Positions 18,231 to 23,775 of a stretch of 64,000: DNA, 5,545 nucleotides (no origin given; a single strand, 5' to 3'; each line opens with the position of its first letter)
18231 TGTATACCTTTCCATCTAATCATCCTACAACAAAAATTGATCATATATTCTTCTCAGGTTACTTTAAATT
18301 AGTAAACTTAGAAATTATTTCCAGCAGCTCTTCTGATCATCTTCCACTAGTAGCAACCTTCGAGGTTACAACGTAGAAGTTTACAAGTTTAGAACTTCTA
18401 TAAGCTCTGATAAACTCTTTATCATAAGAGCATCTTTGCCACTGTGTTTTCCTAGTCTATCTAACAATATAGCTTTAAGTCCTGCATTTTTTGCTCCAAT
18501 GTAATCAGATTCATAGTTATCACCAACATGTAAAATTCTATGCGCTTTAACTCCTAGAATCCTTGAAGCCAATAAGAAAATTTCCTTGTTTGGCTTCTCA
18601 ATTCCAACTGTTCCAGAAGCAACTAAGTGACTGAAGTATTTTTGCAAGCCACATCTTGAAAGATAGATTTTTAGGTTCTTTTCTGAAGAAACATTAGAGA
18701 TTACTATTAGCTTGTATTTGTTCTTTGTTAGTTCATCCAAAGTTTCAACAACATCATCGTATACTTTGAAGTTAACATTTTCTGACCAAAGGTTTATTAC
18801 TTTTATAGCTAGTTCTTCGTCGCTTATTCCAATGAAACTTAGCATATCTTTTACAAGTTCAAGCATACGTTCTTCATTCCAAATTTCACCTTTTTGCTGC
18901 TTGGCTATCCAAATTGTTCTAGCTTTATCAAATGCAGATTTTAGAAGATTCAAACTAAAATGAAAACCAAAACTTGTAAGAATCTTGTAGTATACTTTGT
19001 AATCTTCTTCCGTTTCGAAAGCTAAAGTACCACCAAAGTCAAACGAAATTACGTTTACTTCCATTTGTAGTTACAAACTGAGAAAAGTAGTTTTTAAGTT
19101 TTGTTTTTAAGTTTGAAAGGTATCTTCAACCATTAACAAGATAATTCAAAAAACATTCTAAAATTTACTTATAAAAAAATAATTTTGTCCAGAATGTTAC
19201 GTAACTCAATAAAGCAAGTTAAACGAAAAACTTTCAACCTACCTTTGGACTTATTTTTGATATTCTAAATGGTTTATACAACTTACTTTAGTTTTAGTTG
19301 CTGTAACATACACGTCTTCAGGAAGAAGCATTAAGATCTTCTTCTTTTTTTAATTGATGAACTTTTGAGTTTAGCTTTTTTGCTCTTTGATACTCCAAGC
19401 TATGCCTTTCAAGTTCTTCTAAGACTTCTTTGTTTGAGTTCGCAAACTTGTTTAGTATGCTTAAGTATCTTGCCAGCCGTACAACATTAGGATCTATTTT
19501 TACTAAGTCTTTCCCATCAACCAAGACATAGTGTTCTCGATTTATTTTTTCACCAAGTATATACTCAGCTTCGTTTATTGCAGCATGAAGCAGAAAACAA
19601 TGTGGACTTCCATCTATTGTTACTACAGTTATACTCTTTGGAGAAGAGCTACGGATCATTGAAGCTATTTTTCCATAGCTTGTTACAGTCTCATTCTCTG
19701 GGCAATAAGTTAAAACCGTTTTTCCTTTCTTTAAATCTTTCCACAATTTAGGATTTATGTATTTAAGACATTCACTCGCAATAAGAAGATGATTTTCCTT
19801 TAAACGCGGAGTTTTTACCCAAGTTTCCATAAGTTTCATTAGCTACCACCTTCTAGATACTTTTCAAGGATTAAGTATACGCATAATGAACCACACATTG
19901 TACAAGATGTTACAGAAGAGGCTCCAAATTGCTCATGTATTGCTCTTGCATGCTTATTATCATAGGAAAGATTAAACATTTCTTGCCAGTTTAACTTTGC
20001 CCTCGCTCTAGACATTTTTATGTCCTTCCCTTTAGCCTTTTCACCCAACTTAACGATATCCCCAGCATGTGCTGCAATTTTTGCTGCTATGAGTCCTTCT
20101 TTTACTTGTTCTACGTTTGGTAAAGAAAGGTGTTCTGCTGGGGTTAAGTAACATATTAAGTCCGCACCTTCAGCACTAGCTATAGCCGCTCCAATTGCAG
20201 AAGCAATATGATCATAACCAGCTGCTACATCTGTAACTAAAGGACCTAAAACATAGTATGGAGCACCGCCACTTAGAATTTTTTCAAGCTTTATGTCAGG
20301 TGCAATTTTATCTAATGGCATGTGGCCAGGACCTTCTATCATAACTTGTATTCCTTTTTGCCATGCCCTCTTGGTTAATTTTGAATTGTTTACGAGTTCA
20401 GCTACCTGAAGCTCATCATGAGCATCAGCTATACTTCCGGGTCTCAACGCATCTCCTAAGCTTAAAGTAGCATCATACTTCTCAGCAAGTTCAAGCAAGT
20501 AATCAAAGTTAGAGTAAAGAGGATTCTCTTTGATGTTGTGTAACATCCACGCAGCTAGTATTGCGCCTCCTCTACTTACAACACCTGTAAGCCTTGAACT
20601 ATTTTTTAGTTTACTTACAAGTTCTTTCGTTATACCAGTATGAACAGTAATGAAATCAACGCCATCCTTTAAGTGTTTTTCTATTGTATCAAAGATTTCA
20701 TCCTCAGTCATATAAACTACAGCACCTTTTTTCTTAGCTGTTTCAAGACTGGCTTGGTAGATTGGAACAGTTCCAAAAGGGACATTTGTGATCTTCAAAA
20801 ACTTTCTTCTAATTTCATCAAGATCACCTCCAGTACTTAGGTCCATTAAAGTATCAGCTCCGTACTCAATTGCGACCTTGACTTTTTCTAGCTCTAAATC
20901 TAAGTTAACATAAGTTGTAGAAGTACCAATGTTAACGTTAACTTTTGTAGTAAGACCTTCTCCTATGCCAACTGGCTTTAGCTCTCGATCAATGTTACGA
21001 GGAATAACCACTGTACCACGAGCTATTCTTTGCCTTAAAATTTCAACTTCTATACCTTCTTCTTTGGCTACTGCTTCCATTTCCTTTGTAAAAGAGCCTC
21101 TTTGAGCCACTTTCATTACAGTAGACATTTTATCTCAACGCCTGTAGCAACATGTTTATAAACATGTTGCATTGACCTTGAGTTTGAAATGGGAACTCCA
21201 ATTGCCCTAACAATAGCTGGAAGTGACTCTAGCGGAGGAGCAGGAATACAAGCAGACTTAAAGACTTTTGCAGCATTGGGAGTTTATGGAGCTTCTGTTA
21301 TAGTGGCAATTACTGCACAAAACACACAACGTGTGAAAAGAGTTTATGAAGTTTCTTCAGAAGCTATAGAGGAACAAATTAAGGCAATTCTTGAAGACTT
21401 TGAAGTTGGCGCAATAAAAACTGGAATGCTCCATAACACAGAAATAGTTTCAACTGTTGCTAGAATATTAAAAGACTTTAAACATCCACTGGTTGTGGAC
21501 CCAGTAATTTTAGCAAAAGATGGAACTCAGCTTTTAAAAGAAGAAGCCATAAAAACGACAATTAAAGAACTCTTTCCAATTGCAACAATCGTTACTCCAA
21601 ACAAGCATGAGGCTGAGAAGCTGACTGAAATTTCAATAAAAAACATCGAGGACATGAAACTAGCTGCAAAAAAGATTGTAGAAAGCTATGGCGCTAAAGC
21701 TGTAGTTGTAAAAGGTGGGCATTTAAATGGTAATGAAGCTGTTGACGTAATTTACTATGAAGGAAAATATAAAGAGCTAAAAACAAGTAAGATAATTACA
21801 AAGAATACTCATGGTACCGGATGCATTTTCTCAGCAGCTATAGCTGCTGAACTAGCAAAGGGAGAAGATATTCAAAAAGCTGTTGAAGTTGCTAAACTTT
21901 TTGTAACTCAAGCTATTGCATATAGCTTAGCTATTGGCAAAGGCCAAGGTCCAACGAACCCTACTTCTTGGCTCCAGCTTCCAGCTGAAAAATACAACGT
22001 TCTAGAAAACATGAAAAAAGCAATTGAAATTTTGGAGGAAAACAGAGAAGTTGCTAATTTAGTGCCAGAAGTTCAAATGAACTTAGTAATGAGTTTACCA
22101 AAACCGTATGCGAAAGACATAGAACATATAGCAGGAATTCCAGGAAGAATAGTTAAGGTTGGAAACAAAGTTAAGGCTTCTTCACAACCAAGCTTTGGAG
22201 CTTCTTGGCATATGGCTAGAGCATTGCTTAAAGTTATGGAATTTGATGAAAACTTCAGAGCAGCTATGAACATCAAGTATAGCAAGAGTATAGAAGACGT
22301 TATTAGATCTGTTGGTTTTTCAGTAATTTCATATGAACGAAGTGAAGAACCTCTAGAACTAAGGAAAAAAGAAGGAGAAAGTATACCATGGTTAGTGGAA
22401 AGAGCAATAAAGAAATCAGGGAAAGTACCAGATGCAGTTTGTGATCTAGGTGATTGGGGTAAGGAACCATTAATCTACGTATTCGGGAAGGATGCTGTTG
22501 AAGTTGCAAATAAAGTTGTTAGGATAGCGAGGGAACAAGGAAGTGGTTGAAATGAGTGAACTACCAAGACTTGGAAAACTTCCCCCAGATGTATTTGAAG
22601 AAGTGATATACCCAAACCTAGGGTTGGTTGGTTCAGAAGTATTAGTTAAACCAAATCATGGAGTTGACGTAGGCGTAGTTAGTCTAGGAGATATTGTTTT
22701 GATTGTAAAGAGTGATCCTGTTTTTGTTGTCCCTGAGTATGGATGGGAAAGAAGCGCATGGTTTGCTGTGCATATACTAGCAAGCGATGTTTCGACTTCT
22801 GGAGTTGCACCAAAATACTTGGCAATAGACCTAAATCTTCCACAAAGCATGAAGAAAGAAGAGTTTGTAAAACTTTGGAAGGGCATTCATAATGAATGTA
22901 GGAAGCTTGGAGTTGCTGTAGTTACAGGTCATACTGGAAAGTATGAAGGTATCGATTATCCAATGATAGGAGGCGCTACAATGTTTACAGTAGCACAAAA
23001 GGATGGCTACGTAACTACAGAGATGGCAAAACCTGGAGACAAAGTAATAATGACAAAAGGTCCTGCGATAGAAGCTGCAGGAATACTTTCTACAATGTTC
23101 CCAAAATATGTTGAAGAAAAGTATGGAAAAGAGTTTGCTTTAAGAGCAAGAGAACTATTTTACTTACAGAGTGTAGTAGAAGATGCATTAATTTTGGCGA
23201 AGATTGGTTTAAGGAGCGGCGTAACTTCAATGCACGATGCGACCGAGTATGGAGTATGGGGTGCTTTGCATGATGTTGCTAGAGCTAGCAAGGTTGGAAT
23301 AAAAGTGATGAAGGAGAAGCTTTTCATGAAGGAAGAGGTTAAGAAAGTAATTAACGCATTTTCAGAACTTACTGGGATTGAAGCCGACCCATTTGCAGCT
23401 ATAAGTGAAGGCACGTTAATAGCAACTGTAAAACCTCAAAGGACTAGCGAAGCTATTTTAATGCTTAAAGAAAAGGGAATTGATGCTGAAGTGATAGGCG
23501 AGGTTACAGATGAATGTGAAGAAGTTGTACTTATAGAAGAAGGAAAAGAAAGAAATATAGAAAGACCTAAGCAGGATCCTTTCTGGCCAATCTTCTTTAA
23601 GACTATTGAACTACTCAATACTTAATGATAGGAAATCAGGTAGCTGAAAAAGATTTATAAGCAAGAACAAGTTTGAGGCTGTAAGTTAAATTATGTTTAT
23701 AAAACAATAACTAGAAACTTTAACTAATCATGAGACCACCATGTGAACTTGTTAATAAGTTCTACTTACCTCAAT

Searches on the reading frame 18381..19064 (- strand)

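Call 96: search_protein_families(library=pfam, proteins=[window:18381-19064:-], max_evalue=0.001)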
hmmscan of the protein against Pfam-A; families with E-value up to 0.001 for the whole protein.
window:18381-19064:- (227 aa): 3 families
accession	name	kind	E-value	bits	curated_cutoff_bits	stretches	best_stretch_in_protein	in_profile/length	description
PF00702.32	Hydrolase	-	1.1e-22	81.9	26.4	1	4-195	2-191/191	haloacid dehalogenase-like hydrolase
PF13419.12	HAD_2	-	2.3e-22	80.4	23.8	1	8-200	3-177/178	Haloacid dehalogenase-like hydrolase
PF13242.12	Hydrolase_like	-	2.4e-09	37.4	22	1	156-212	3-58/75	HAD-hyrolase-like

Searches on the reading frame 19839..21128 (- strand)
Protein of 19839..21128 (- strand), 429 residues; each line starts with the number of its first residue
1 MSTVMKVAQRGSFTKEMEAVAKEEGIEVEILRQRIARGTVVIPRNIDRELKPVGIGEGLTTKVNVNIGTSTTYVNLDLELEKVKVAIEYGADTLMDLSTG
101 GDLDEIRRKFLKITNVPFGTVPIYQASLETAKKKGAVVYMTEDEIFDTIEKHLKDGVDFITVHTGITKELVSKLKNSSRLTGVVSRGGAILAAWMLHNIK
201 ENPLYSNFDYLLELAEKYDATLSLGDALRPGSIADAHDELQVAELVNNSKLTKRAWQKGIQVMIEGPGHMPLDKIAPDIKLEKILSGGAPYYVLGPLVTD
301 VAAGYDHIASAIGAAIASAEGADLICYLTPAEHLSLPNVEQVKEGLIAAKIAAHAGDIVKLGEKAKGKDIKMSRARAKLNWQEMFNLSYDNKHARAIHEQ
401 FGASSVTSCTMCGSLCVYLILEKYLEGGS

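Call 96: search_protein_families(library=pfam, proteins=[window:19839-21128:-], max_evalue=0.001)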
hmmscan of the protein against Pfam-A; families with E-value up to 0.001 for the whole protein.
window:19839-21128:- (429 aa): 1 family
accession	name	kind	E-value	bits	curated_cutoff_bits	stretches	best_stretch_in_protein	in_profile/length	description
PF01964.24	ThiC_Rad_SAM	-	1.9e-189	630.2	25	1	3-422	1-419/420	Radical SAM ThiC family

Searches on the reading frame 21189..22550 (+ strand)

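Call 97: search_protein_families(library=pfam, proteins=[window:21189-22550:+], max_evalue=0.001)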
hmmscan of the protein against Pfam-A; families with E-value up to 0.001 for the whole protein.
window:21189-22550:+ (453 aa): 5 families
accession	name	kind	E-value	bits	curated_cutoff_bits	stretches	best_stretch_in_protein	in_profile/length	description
PF08543.17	Phos_pyr_kin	-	9.2e-96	320.4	27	1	13-257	1-246/246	Phosphomethylpyrimidine kinase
PF10120.14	ThiN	-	5e-62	208.9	25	1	274-444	1-164/165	Thiamine-phosphate synthase ThiN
PF00294.29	PfkB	-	3.1e-14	53.4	25.8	1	65-238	124-285/302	pfkB family carbohydrate kinase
PF01256.23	Carb_kinase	-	1.4e-08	34.9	27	1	7-242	2-219/242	NAD(P)H-hydrate dehydratase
PF02110.20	HK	-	0.00033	20.6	27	1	75-242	54-218/247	Hydroxyethylthiazole kinase family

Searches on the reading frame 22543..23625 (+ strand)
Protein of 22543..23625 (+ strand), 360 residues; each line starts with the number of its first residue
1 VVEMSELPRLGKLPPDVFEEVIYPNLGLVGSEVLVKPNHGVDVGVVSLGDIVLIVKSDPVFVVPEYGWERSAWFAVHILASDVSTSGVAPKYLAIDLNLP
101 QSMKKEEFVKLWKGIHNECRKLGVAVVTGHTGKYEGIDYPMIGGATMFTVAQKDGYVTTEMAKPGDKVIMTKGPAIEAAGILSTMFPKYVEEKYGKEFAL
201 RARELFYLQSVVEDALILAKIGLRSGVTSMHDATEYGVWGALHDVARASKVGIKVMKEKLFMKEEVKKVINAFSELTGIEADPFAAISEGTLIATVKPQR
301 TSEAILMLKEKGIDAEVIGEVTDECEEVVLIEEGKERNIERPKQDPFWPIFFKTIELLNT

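Call 97: search_protein_families(library=pfam, proteins=[window:22543-23625:+], max_evalue=0.001)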
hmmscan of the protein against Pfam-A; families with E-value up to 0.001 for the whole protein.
window:22543-23625:+ (360 aa): 2 families
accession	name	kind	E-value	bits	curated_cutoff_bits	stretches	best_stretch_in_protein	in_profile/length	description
PF02769.27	AIRS_C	-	5.1e-21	75.9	23.1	1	163-329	1-153/156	AIR synthase related protein, C-terminal domain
PF00586.29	AIRS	-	3.8e-11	43.8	24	1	42-145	3-107/112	AIR synthase related protein, N-terminal domain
